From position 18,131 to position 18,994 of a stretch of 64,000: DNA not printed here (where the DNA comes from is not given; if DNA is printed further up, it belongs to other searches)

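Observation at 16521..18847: GAMT/Rmt2-family guanidino N-methyltransferase translationally coupled to the fibre gene cluster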

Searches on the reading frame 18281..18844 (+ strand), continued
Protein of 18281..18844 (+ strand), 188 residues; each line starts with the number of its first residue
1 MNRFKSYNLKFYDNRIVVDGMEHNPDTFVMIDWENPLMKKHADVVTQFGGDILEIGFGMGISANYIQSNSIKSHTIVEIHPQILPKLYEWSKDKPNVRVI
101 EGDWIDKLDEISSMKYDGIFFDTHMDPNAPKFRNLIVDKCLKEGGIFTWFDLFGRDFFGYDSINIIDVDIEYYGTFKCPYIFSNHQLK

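Call 16: search_protein_representatives(protein=window:18281-18844:+)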
Query: 188 residues. Proteins with E-value up to 0.001 (for the whole library): 1598; up to 1e-10: 722; up to 1e-30: 26. The best 150 are listed.
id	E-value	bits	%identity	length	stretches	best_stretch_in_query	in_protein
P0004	9.7e-67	240.7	71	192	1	28-181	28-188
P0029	1.9e-48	181.0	50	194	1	7-173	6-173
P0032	3.8e-47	176.8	56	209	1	22-161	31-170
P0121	3.7e-43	163.8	51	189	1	9-167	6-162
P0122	4.1e-43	163.6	45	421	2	22-160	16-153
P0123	1.3e-40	155.5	54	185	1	21-164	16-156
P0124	5.5e-40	153.4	48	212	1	21-163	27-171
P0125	8.4e-40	152.8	50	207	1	1-148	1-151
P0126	1.9e-39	151.6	54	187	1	27-163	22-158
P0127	3.1e-39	151.0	54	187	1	23-165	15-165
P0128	1.9e-37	145.1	52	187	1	21-165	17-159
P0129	2.9e-37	144.5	76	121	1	29-116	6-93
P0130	1.3e-36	142.4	47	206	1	11-166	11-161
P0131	1.5e-36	142.2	51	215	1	14-151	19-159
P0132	1.1e-35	139.4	48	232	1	25-161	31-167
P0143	8.9e-31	123.3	41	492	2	29-124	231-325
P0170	3.5e-27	111.6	43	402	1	6-153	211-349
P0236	7.8e-21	90.9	40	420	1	21-156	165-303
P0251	4.2e-20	88.5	41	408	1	28-151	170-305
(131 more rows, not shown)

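Call 19: find_related_loci(query=A1, collection=viral_contigs, flank=10000)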
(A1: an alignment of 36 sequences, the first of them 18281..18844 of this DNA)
Query A1 (188 aa) in viral_contigs; peptide patterns used: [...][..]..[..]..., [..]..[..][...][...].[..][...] (x = any residue, [..] = any of these).
599 stretches matched a pattern (row limit reached: there are more); 533 encode a relative of the query (tblastn E <= 1e-3); the best 80 are kept; 80 distinct loci.
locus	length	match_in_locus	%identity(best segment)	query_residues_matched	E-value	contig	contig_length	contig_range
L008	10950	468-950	56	29-183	2e-56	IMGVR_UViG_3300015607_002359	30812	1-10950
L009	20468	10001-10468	53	5-167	3e-46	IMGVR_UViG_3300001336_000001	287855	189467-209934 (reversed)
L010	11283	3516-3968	52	2-156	2e-46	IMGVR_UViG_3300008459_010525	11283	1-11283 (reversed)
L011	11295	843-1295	52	2-156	2e-46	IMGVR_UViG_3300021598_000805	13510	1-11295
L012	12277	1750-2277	47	3-175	2e-45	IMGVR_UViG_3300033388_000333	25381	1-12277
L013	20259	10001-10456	51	5-160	1e-44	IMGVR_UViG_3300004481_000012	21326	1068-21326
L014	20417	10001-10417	56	21-160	2e-44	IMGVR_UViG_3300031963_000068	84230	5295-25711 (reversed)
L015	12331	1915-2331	56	21-160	2e-44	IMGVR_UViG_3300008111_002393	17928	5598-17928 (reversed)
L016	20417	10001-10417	56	21-160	2e-44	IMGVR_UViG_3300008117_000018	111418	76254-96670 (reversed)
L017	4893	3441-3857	55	9-151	3e-43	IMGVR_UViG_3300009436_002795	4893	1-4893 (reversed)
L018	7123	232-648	55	9-151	3e-43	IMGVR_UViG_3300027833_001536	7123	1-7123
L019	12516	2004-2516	47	20-181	3e-43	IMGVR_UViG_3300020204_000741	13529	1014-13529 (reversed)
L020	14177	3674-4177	49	9-173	7e-43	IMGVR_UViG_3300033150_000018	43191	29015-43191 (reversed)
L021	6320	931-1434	49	9-173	4e-43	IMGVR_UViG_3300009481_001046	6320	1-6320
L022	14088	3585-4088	49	9-173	7e-43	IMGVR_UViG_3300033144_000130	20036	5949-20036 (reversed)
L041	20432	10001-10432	50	29-171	3e-41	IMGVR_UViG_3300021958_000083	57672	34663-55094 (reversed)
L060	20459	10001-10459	46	3-158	9e-40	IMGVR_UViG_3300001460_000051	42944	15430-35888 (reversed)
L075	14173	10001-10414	51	16-151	5e-38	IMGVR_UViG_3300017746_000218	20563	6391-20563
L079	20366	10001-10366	54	29-153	2e-38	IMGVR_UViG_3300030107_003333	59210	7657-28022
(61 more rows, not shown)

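Call 20: find_related_loci(query=A1, collection=genome_contigs, flank=6000)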
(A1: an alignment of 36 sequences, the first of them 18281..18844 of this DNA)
Query A1 (188 aa) in genome_contigs; peptide patterns used: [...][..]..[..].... (x = any residue, [..] = any of these).
200 stretches matched a pattern; 123 encode a relative of the query (tblastn E <= 1e-3); the best 80 are kept; 80 distinct loci.
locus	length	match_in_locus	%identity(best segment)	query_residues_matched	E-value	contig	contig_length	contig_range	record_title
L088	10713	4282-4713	46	3-151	5e-38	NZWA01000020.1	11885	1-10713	MAG: Flavobacteriales bacterium isolate NAT55 MHASMcontig_249874, whole genome shotgun sequence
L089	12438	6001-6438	42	2-155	4e-35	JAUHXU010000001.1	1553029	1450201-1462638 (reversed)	MAG: bacterium isolate 3_bin.21 NODE_1_length_1553029_cov_7.001587, whole genome shotgun sequence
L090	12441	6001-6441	42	7-151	5e-33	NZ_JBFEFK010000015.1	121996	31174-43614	Maioricimonas sp. JC845 15, whole genome shotgun sequence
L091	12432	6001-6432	40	10-150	1e-31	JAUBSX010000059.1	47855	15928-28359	Microcoleus sp. F4-D5 NODE_102_length_47855_cov_48.696178, whole genome shotgun sequence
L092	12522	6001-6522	37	22-166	4e-30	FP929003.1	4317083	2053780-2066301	Candidatus Nitrospira defluvii chromosome, complete genome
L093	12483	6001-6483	37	29-166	1e-29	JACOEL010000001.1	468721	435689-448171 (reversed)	MAG: Nitrospira sp. isolate S2bin.17 NODE_15_length_468721_cov_52.323456, whole genome shotgun sequence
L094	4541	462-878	41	26-150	1e-29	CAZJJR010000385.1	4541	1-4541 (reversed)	MAG TPA_asm: uncultured bacterium isolate SRP290908_co2_197 genome assembly, contig: NODE_29234_length_4541_cov_6.011369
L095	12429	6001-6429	38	14-150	1e-29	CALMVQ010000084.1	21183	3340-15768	MAG TPA_asm: uncultured Scytonema sp. isolate SRR13685156_bin.26_CONCOCT_v1.1_MAG genome assembly, contig: NODE_390_leng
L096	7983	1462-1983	36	22-166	2e-29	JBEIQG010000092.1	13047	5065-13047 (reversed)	MAG: Nitrospira sp. isolate Sample-106-S6-bin-99 Sample_106_S6-bin_99-k141_931322, whole genome shotgun sequence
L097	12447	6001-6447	38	8-150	2e-29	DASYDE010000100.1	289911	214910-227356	MAG TPA_asm: Kofleriaceae bacterium isolate SMAG_U4951 k141_4738771, whole genome shotgun sequence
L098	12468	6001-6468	37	10-155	6e-29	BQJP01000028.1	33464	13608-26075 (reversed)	MAG: Thermodesulfobacteriota bacterium DHS20C13 DNA, sequence028, whole genome shotgun sequence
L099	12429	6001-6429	36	14-150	7e-29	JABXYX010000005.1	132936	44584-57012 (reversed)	Brasilonema sp. CT11 contig81, whole genome shotgun sequence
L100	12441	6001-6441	35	10-150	1e-28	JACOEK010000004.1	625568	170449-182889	MAG: Nitrospira sp. isolate S2bin.16 NODE_10_length_625568_cov_30.218608, whole genome shotgun sequence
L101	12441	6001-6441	37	10-150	1e-28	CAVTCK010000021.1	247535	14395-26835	MAG: uncultured Actinomycetes bacterium isolate MFD00962.bin.2.297 genome assembly, contig: contig_78709, whole genome s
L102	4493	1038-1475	39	26-155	1e-28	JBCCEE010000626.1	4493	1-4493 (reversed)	MAG: Acidobacteriota bacterium isolate P01_B01_bin.10 k141_3424893_length_4493_cov_58.6089, whole genome shotgun sequenc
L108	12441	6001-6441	41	29-155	5e-28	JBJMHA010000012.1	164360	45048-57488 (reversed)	MAG: Thermoanaerobaculia bacterium isolate H1_16_all_fractions_metab_conc_6_69_19 k255_849576, whole genome shotgun sequ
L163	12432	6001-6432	34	10-152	5e-23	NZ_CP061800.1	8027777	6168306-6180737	Desulfonema magnum strain 4be13 chromosome, complete genome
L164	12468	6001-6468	32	10-155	6e-23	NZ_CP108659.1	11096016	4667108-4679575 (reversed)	Streptomyces sp. NBC_01092 chromosome, complete genome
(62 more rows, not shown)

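Call 45: find_encoding_contigs(protein=P0005, flank=8000, max_places=2)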
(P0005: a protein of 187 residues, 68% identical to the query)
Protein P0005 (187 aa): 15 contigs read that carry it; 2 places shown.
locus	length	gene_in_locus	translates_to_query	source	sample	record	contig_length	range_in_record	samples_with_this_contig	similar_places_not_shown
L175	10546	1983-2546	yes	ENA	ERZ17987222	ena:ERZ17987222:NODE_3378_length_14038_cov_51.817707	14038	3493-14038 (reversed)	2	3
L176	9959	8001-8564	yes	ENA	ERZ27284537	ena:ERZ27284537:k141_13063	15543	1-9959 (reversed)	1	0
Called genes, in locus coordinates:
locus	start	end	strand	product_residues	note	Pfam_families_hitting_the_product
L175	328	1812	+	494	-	-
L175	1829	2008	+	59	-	-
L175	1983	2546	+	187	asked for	PF27704:GuanidinoAc_N-MeTrfase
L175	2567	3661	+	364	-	-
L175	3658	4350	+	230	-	-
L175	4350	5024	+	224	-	-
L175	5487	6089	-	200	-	-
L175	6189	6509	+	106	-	-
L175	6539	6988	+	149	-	PF08719:NADAR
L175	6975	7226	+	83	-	-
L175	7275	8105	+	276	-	PF14528:LAGLIDADG_3 (faint)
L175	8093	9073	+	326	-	PF02086:MethyltransfD12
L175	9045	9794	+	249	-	-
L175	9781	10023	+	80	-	-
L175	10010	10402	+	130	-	-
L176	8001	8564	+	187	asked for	PF27704:GuanidinoAc_N-MeTrfase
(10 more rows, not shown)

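Call 46: find_encoding_contigs(protein=P0002, flank=6000, max_places=2)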
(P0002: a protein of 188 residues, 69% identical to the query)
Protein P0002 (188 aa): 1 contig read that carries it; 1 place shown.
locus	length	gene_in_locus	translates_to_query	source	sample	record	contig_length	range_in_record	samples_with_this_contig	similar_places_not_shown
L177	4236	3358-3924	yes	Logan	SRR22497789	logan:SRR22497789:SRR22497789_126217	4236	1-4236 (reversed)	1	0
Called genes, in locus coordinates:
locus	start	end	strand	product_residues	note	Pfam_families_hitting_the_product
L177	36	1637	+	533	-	-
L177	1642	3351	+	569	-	-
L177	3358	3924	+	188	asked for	PF27704:GuanidinoAc_N-MeTrfase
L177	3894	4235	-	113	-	?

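Call 48: predict_structure(alignment_id=A1)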
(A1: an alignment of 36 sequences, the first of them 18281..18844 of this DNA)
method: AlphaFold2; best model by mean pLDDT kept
length: 188 residues; sequences in the alignment: 36
mean_pLDDT: 94.4   pTM: 0.91
mean pLDDT of the five models: 94.4, 94.0, 93.2, 92.4, 92.1
residues with pLDDT >= 90: 167; 70-90: 15; 50-70: 4; < 50: 2
segments of 3 or more residues with pLDDT < 50: none
pLDDT, mean of each block of 10 residues (from residue 1): 86 94 84 97 98 96 98 98 98 98 98 98 94 97 97 94 96 97 70
secondary structure, 60 per line:
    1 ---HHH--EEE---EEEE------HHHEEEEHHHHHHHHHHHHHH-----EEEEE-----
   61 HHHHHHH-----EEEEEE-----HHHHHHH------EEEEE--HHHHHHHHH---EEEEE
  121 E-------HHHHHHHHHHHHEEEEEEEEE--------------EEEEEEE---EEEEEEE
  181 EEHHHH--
elements in order: E9-11 E15-18 E28-31 H32-45 E51-55 H61-67 E73-78 H84-90 E97-101 H104-112 E116-121 H129-140 E141-149 E164-170 E174-182 H183-186

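Call 53: fold_search(model_id=the predicted structure, library=pdb)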
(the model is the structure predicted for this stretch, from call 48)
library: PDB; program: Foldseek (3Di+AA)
matches with E <= 10: 1896; with E <= 0.001: 840
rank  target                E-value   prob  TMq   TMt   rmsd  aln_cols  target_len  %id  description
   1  3orh_A                1.6e-13  1.00  0.78  0.65   3.3       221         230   22  Human guanidinoacetate N-methyltransferase with SAH (released 2010-09-15)
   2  3orh_D                3.9e-13  1.00  0.77  0.67   3.6       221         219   22  Human guanidinoacetate N-methyltransferase with SAH (released 2010-09-15)
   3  3orh_B                5.7e-13  1.00  0.75  0.63   4.0       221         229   22  Human guanidinoacetate N-methyltransferase with SAH (released 2010-09-15)
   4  1xcj                  1.5e-12  1.00  0.75  0.62   4.1       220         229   23  Guanidinoacetate methyltransferase containing S-adenosylhomocysteine and guanidinoacetate (released 2004-12-07)
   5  1khh_A                1.1e-11  1.00  0.67  0.65   3.8       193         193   24  Crystal Structure of Guanidinoacetate Methyltransferase from Rat Liver: A Template Structure of Protein Arginine Methy (released 2001-12-12)
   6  3o4f_D                3.5e-09  1.00  0.63  0.46   5.6       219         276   16  Crystal Structure of Spermidine Synthase from E. coli (released 2010-08-18)
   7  3o4f_H                3.7e-09  1.00  0.62  0.47   4.6       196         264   17  Crystal Structure of Spermidine Synthase from E. coli (released 2010-08-18)
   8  3o4f_A                3.9e-09  1.00  0.64  0.45   4.6       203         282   19  Crystal Structure of Spermidine Synthase from E. coli (released 2010-08-18)
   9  3o4f_E                5.8e-09  1.00  0.61  0.43   6.3       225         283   18  Crystal Structure of Spermidine Synthase from E. coli (released 2010-08-18)
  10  3o4f_C                1.0e-08  1.00  0.59  0.41   5.3       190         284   21  Crystal Structure of Spermidine Synthase from E. coli (released 2010-08-18)
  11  3o4f_B                1.2e-08  1.00  0.63  0.46   6.0       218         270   17  Crystal Structure of Spermidine Synthase from E. coli (released 2010-08-18)
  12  3o4f_G                1.9e-08  1.00  0.64  0.46   4.6       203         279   19  Crystal Structure of Spermidine Synthase from E. coli (released 2010-08-18)
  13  3o4f_F                2.8e-08  1.00  0.65  0.47   4.3       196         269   18  Crystal Structure of Spermidine Synthase from E. coli (released 2010-08-18)
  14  1inl_B                3.0e-08  1.00  0.60  0.42   6.2       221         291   12  Crystal Structure of Spermidine Synthase from Thermotoga Maritima (released 2001-11-21)
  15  1iy9_A                3.7e-08  1.00  0.62  0.45   5.5       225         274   18  Crystal structure of spermidine synthase (released 2002-10-30)
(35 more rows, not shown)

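Call 54: search_protein_families(library=pfam, proteins=[L001:8548-10821:-, L001:5821-7680:+], max_evalue=0.01)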
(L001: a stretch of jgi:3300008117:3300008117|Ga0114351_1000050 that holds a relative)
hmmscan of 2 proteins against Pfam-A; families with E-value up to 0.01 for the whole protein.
L001:8548-10821:- (758 aa): 1 family
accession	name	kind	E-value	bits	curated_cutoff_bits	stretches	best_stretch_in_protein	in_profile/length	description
PF01075.23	Glyco_transf_9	-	5.1e-05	23.1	22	1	585-686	103-210/247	Glycosyltransferase family 9 (heptosyltransferase)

L001:5821-7680:+ (620 aa): 2 families
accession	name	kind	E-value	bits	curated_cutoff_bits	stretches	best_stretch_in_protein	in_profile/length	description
PF21722.4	Gly_rich_2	-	4.7e-10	40.3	24.3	1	356-618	4-225/226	Glycine-rich domain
PF01391.23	Collagen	-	3.5e-05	23.9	27.2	3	55-102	7-52/60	Collagen triple helix repeat (20 copies)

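Call 55: search_protein_families(library=phrogs, proteins=[L001:8548-10821:-, L001:5821-7680:+], max_evalue=0.01)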
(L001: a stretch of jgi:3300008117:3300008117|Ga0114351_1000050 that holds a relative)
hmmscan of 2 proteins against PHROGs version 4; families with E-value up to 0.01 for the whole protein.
L001:8548-10821:- (758 aa): 1 family
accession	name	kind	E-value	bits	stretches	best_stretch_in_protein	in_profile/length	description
phrog_31456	-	unknown function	0.0086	17.1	0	11-63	36-85/87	-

L001:5821-7680:+ (620 aa): 9 families
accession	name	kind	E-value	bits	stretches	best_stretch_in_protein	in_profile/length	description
phrog_8859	-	unknown function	8.4e-16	58.9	1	360-620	141-400/400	-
phrog_863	-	tail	2e-12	47.9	1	330-529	380-575/690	tail fiber assembly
phrog_754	-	tail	2.2e-11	44.9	1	363-616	64-322/325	minor tail protein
phrog_1806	-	tail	1.1e-10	42.3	3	123-248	105-231/276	collagen like minor tail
phrog_2683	-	tail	1.6e-06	28.4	1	353-426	223-296/464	minor tail protein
phrog_12500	-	tail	5.8e-05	24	1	363-493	57-187/197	minor tail protein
phrog_18350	-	tail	0.0012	19.6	1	13-110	105-201/253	tail fiber protein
phrog_356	-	tail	0.0014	18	1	267-620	580-924/924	minor tail protein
phrog_26246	-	tail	0.0066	16.7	1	28-153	80-206/329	tail protein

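Call 59: get_annotated_region(hit=H1, flank=9000)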
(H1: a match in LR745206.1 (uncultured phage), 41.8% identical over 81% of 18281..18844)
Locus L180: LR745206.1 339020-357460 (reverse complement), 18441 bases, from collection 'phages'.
description: uncultured phage genome assembly, chromosome: 1.
organism: uncultured phage (NCBI taxid 278008)
taxonomy: Viruses; environmental samples
host: -; source: metagenomic; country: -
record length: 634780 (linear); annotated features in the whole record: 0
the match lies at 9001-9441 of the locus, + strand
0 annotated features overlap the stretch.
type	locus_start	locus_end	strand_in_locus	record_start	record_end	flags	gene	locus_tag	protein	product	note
